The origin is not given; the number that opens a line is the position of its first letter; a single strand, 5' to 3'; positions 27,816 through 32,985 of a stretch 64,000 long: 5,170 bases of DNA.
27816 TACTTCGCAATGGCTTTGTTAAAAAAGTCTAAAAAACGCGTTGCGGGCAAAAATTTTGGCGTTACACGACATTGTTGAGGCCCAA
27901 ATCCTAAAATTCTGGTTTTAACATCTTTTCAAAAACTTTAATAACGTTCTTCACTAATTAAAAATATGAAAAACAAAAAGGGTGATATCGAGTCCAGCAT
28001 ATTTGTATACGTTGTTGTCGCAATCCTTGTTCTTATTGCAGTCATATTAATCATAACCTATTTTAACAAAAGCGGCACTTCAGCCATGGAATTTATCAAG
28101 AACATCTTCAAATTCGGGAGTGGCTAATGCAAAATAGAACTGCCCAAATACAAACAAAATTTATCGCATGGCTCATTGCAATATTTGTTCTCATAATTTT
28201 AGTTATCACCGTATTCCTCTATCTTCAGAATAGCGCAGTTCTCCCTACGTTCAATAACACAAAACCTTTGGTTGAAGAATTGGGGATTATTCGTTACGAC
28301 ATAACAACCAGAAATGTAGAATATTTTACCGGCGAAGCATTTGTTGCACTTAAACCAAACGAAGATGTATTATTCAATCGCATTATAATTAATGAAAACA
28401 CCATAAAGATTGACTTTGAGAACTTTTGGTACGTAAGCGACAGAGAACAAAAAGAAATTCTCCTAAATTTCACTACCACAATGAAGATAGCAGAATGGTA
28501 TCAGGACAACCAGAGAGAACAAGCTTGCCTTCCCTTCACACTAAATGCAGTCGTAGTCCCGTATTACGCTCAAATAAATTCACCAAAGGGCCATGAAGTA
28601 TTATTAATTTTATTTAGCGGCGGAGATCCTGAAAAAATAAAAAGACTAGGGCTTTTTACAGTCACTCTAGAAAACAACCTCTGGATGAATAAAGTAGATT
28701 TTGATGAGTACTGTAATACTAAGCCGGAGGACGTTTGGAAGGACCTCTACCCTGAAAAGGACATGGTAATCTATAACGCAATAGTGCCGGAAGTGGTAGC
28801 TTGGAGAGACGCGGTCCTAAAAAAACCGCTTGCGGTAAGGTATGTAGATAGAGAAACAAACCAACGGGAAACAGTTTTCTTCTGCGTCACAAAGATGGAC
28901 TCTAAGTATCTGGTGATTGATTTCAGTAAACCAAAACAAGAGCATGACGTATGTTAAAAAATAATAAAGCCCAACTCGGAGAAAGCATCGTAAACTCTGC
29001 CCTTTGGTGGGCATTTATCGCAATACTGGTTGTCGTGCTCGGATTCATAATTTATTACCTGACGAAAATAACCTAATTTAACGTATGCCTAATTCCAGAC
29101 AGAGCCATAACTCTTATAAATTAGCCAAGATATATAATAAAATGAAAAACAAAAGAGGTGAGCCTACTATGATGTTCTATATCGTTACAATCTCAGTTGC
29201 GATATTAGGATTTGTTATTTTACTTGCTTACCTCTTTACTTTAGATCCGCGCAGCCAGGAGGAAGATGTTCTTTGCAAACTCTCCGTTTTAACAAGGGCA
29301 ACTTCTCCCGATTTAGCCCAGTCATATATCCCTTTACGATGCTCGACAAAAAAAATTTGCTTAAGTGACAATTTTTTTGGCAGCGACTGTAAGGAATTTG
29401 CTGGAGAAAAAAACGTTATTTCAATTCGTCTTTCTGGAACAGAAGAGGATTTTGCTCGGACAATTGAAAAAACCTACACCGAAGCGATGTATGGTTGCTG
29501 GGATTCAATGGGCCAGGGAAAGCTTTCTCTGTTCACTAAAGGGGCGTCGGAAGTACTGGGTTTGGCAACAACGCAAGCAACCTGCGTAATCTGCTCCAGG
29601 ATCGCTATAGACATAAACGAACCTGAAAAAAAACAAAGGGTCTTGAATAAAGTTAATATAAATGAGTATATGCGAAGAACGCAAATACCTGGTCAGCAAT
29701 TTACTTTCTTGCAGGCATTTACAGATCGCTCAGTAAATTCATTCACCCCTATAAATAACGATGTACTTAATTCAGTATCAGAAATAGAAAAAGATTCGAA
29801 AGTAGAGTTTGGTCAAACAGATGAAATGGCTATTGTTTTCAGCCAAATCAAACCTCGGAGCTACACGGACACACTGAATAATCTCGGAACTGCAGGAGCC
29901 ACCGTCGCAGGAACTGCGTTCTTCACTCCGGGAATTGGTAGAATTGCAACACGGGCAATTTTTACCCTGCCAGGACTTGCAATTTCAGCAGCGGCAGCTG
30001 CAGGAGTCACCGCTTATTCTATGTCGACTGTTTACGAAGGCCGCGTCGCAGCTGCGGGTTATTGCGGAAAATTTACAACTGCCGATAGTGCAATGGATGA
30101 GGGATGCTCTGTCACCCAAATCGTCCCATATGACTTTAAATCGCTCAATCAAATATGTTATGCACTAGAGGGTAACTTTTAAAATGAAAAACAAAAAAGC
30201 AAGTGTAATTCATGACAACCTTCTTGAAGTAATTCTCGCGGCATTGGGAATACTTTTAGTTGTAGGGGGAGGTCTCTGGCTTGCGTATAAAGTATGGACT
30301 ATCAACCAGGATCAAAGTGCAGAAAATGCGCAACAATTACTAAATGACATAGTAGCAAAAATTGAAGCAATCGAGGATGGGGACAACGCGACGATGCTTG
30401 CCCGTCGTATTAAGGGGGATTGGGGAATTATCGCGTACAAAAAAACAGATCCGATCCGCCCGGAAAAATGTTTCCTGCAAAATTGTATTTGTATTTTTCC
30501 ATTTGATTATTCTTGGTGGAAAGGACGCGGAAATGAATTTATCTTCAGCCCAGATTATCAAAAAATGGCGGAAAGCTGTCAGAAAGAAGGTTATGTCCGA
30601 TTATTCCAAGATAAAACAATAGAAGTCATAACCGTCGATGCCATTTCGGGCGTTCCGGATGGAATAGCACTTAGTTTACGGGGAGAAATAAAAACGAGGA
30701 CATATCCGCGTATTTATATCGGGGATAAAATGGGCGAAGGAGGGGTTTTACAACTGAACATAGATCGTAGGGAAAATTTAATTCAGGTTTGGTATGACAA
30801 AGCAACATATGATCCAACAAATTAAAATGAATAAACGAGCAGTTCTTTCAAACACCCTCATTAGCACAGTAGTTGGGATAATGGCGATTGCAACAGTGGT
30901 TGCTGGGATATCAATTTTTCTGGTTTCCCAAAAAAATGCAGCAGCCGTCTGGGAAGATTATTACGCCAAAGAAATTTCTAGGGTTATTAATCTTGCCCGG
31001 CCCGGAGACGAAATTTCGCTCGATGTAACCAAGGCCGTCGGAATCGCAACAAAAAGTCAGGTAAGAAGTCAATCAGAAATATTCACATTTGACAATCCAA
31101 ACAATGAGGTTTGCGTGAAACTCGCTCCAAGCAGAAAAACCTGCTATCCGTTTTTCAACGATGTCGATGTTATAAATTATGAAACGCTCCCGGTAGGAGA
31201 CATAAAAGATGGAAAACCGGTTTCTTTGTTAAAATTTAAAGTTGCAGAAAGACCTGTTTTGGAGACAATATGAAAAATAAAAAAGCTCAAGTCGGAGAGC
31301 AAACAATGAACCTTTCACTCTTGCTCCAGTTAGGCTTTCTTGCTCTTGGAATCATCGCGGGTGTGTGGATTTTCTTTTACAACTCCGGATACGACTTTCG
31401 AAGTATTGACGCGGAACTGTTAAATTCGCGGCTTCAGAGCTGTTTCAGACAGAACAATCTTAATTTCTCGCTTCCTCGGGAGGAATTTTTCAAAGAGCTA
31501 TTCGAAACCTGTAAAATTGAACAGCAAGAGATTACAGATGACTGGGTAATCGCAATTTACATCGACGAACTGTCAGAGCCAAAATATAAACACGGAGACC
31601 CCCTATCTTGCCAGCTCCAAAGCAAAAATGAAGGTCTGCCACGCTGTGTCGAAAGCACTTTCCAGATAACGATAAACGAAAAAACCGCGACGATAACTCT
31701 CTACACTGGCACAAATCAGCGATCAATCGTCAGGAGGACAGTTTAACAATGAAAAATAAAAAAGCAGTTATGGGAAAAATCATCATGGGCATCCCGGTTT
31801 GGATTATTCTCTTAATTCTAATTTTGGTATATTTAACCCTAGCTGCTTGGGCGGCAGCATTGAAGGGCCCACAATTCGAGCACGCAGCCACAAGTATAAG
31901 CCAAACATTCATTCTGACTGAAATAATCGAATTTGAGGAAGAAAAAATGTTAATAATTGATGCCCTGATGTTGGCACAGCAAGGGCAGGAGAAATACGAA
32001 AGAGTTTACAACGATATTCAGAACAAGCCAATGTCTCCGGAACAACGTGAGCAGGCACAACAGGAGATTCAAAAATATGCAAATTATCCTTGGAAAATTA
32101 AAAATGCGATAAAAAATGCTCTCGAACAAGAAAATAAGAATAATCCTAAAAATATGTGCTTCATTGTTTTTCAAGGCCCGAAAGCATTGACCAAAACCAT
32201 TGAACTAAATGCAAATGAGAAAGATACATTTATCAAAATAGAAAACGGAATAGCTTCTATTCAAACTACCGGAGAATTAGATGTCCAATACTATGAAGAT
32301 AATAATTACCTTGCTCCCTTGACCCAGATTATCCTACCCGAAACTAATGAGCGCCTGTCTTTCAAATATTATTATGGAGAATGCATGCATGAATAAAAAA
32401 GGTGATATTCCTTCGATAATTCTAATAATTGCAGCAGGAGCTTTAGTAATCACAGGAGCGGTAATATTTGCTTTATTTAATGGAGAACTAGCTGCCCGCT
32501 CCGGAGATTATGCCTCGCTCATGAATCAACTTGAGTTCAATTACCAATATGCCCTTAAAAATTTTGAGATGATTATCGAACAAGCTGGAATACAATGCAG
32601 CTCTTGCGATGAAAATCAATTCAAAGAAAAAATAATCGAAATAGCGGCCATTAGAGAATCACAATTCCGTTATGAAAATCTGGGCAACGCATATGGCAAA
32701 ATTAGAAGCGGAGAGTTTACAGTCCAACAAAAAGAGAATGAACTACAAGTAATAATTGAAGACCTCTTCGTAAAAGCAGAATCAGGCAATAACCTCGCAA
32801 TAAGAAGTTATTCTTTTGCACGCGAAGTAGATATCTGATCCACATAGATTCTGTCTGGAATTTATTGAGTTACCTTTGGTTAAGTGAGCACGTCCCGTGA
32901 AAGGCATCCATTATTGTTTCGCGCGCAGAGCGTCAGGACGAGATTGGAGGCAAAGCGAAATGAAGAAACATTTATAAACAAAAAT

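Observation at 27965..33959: Translationally coupled array of about 11 pilin-like genes all starting MKNKK(A/G)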

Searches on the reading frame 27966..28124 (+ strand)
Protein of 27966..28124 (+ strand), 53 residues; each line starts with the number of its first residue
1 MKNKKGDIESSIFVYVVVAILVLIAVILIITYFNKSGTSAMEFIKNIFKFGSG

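Call 5: search_protein_families(library=pfam, max_evalue=1, proteins=[window:27966-28124:+])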
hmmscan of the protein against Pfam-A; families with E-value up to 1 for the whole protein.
window:27966-28124:+ (53 aa): 7 families
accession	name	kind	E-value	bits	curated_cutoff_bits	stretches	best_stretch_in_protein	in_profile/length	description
PF14089.11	KbaA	-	0.011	16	27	1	6-48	95-136/179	KinB-signalling pathway activation in sporulation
PF19517.4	DUF6050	-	0.018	15.7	27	1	5-44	3-41/116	Family of unknown function (DUF6050)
PF15183.11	MRAP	-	0.085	13.3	27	1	12-49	40-76/89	Melanocortin-2 receptor accessory protein family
PF06024.17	Orf78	-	0.11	13.2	29.4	1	9-33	60-84/101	Orf78 (ac78)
PF10717.14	ODV-E18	-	0.12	12.7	28.1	1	9-38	23-49/87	Occlusion-derived virus envelope protein ODV-E18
PF07219.19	HemY_N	-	0.2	12.2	31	1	7-35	11-39/107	HemY protein N-terminus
PF20456.3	DUF6709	-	0.22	10.9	27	1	6-38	183-215/339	Family of unknown function (DUF6709)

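Call 8: search_protein_families(library=ncbifam, max_evalue=0.1, proteins=[window:27966-28124:+])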
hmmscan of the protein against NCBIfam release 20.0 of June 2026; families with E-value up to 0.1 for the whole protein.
window:27966-28124:+ (53 aa): 1 family
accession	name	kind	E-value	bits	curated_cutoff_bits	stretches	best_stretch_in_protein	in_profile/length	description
NF042931.1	SAG1386_EF1546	equivalog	0.09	12.9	80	1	3-39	20-57/158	SAG1386/EF1546 family surface-associated protein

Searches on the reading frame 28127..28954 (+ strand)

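Call 5: search_protein_families(library=pfam, max_evalue=1, proteins=[window:28127-28954:+])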
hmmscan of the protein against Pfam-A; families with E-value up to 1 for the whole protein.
window:28127-28954:+ (276 aa): 1 family
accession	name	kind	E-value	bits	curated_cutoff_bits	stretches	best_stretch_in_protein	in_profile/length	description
PF12575.13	Pox_EPC_I2-L1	-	0.4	11.4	23.4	1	6-34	41-70/72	Poxvirus entry protein complex L1 and I2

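Call 8: search_protein_families(library=ncbifam, max_evalue=0.1, proteins=[window:28127-28954:+])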
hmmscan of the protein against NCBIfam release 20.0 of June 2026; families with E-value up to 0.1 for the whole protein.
window:28127-28954:+ (276 aa): 0 families

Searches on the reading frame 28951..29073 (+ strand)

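Call 5: search_protein_families(library=pfam, max_evalue=1, proteins=[window:28951-29073:+])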
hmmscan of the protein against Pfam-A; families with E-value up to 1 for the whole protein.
window:28951-29073:+ (41 aa): 4 families
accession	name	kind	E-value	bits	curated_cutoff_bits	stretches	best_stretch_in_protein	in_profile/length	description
PF13396.11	PLDc_N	-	0.0036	17.7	23.3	1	17-37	19-39/42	Phospholipase_D-nuclease N-terminal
PF19893.4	DUF6366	-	0.17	12.7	27.2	1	14-37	44-68/69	Family of unknown function (DUF6366)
PF15013.11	CCSMST1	-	0.17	12.5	26.1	1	16-36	26-46/74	CCSMST1 family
PF02009.21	RIFIN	-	0.26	11.6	32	1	11-37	279-305/327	Rifin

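Call 8: search_protein_families(library=ncbifam, max_evalue=0.1, proteins=[window:28951-29073:+])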
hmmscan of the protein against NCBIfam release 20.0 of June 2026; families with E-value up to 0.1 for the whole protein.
window:28951-29073:+ (41 aa): 0 families

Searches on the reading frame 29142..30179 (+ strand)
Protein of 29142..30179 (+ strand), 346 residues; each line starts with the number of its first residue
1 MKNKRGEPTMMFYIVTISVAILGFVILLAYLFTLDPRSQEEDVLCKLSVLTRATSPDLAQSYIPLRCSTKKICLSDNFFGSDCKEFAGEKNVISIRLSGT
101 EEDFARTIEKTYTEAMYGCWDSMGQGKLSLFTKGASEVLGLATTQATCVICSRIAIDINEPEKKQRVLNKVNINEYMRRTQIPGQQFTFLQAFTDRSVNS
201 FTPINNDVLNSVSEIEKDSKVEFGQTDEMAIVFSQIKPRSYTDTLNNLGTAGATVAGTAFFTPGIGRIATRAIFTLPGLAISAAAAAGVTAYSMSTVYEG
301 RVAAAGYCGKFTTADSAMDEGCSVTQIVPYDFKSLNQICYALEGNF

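Call 5: search_protein_families(library=pfam, max_evalue=1, proteins=[window:29142-30179:+])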
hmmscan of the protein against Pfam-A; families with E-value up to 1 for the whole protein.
window:29142-30179:+ (346 aa): 1 family
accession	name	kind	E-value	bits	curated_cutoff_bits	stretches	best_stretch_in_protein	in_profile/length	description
PF24374.1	DUF7530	-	0.021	15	27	1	15-47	92-124/220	Family of unknown function (DUF7530)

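Call 8: search_protein_families(library=ncbifam, max_evalue=0.1, proteins=[window:29142-30179:+])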
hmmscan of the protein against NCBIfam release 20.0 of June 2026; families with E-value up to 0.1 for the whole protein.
window:29142-30179:+ (346 aa): 2 families
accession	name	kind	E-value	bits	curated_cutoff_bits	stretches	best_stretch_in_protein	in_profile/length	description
TIGR00847.1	ccoS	equivalog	0.022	14.4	28.35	1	10-34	3-26/51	cbb3-type cytochrome oxidase assembly protein CcoS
TIGR00948.1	2a75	equivalog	0.042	13.6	213.65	0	219-287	90-157/177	L-lysine exporter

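Call 40: find_homologous_proteins(query=window:29142-30179:+, max_evalue=0.001)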
Query window:29142-30179:+ (346 aa): 98 proteins with E <= 0.001 among 5040 candidates.
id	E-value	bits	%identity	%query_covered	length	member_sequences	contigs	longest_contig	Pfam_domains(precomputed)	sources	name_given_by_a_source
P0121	1.2e-219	746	100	97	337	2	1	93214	-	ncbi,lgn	-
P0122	7.5e-94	333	46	99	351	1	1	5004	-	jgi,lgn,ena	-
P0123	1.6e-87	312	45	96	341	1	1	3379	-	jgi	jgi:hypothetical protein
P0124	2.0e-85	305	46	100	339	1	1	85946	-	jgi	-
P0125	8.2e-83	296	45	99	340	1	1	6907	-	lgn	-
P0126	5.9e-80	287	44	94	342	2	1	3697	-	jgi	jgi:hypothetical protein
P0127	6.1e-80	287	43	92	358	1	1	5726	-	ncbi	-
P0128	5.6e-79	284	42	99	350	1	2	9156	-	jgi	jgi:hypothetical protein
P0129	1.1e-78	283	42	99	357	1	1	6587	-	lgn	-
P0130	2.4e-78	282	42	94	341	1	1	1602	-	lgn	-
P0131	2.3e-76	275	41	99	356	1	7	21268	-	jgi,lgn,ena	jgi:hypothetical protein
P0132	8.5e-76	273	41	99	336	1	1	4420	-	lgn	-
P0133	4.2e-75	271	41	97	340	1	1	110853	-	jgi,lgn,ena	-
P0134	1.0e-74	270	41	100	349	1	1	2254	-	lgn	-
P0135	3.5e-74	268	41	99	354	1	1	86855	-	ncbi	-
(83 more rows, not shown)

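Call 51: predict_structure(alignment_id=A2)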
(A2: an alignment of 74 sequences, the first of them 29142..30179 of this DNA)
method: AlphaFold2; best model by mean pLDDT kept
length: 346 residues; sequences in the alignment: 74
mean_pLDDT: 77.6   pTM: 0.76
mean pLDDT of the five models: 77.6, 76.2, 76.0, 75.2, 75.1
residues with pLDDT >= 90: 156; 70-90: 81; 50-70: 49; < 50: 60
segments of 3 or more residues with pLDDT < 50: 219-222, 248-299
pLDDT, mean of each block of 10 residues (from residue 1): 63 92 96 84 95 90 93 93 91 96 97 96 93 63 77 96 94 92 94 72 63 53 73 85 57 39 37 37 39 43 76 84 90 88 91
secondary structure, 60 per line:
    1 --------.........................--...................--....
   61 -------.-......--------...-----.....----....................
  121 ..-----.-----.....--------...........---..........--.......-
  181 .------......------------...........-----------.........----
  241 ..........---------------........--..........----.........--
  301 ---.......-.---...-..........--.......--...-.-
elements in order: H9-33 H36-54 H57-60 E70-75 E92-96 H101-122 H134-138 E147-157 H161-170 H173-179 H189-193 H206-216 E228-236 H241-250 H266-273 H276-285 H290-298 E304-310 E320-329 H332-338 E341-343

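Call 65: search_solved_structures(query=A2, max_evalue=10, show_alignments=1)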
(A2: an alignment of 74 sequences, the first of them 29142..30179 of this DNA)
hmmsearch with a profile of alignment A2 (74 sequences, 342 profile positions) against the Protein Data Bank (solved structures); distinct sequences matched with E-value up to 10: 0.

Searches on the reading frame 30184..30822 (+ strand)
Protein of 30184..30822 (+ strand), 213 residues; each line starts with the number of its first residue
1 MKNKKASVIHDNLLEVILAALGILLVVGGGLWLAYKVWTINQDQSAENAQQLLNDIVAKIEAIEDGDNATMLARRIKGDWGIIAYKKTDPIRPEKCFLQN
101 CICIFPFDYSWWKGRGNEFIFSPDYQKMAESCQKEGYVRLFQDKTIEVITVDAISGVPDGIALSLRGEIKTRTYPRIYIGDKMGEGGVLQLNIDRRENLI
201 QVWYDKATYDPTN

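Call 5: search_protein_families(library=pfam, max_evalue=1, proteins=[window:30184-30822:+])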
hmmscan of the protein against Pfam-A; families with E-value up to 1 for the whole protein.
window:30184-30822:+ (213 aa): 3 families
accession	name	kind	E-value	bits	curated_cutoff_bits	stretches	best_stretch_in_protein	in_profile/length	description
PF17760.6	UvrA_inter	-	0.051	13.9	23.3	0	124-146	32-54/109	UvrA interaction domain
PF09976.15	TPR_21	-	0.089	13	25.5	1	21-85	11-74/193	Tetratricopeptide repeat-like domain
PF12693.12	GspL_C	-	0.14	12.5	29.6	1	16-57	11-51/158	GspL periplasmic domain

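Call 8: search_protein_families(library=ncbifam, max_evalue=0.1, proteins=[window:30184-30822:+])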
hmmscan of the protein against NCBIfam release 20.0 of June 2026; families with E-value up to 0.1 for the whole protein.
window:30184-30822:+ (213 aa): 0 families

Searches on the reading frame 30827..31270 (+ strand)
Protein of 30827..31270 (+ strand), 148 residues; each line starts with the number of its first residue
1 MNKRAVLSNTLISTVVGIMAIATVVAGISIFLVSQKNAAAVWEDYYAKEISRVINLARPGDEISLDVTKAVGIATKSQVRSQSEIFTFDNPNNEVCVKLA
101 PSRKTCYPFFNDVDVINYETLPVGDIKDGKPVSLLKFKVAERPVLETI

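Call 5: search_protein_families(library=pfam, max_evalue=1, proteins=[window:30827-31270:+])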
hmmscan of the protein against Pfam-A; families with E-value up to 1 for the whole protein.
window:30827-31270:+ (148 aa): 1 family
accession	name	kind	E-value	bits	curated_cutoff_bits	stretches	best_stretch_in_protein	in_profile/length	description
PF23923.1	DUF7262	-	0.00078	20.4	27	1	3-62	1-59/132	Family of unknown function (DUF7262)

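Call 8: search_protein_families(library=ncbifam, max_evalue=0.1, proteins=[window:30827-31270:+])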
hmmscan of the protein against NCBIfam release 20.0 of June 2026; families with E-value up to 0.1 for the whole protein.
window:30827-31270:+ (148 aa): 0 families

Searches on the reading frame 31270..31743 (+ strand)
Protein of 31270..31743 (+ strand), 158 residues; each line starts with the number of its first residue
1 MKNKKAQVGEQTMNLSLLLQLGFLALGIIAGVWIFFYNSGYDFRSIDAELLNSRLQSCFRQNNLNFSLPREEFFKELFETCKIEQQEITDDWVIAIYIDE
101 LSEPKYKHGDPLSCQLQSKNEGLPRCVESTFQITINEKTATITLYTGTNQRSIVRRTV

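Call 5: search_protein_families(library=pfam, max_evalue=1, proteins=[window:31270-31743:+])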
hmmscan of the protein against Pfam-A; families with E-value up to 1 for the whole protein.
window:31270-31743:+ (158 aa): 1 family
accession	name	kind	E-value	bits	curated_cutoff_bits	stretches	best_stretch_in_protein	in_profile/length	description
PF18685.7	DUF5635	-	0.18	12.2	25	1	82-138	9-65/86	Family of unknown function (DUF5635)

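Call 8: search_protein_families(library=ncbifam, max_evalue=0.1, proteins=[window:31270-31743:+])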
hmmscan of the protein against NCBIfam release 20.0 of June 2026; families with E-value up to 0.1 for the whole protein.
window:31270-31743:+ (158 aa): 0 families

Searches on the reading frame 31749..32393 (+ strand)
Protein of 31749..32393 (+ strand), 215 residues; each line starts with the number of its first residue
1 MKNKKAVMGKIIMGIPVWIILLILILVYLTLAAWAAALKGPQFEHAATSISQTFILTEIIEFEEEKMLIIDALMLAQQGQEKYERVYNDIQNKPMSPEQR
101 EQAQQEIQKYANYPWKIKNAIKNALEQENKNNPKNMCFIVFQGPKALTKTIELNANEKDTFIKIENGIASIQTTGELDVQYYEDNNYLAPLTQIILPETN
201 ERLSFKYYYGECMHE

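Call 5: search_protein_families(library=pfam, max_evalue=1, proteins=[window:31749-32393:+])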
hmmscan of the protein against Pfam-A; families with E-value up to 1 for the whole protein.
window:31749-32393:+ (215 aa): 2 families
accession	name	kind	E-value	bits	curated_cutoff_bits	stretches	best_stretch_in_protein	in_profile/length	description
PF08621.15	RPAP1_N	-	0.024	14.9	25.3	1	95-108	14-27/46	RPAP1-like, N-terminal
PF04478.17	Mid2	-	0.14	12.4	23.2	1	2-30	44-71/150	Mid2 like cell wall stress sensor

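Call 8: search_protein_families(library=ncbifam, max_evalue=0.1, proteins=[window:31749-32393:+])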
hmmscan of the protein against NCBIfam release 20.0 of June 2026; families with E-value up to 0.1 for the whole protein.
window:31749-32393:+ (215 aa): 0 families

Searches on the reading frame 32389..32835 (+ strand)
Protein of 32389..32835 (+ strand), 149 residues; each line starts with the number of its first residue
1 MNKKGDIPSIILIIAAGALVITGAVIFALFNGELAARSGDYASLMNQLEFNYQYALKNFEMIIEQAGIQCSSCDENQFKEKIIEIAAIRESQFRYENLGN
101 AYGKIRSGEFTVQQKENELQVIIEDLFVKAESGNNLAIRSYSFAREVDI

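Call 5: search_protein_families(library=pfam, max_evalue=1, proteins=[window:32389-32835:+])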
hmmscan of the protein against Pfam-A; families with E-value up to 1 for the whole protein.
window:32389-32835:+ (149 aa): 0 families

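Call 80: search_protein_families(library=ncbifam, max_evalue=1, proteins=[window:32389-32835:+])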
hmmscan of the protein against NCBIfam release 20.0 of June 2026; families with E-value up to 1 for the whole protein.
window:32389-32835:+ (149 aa): 0 families
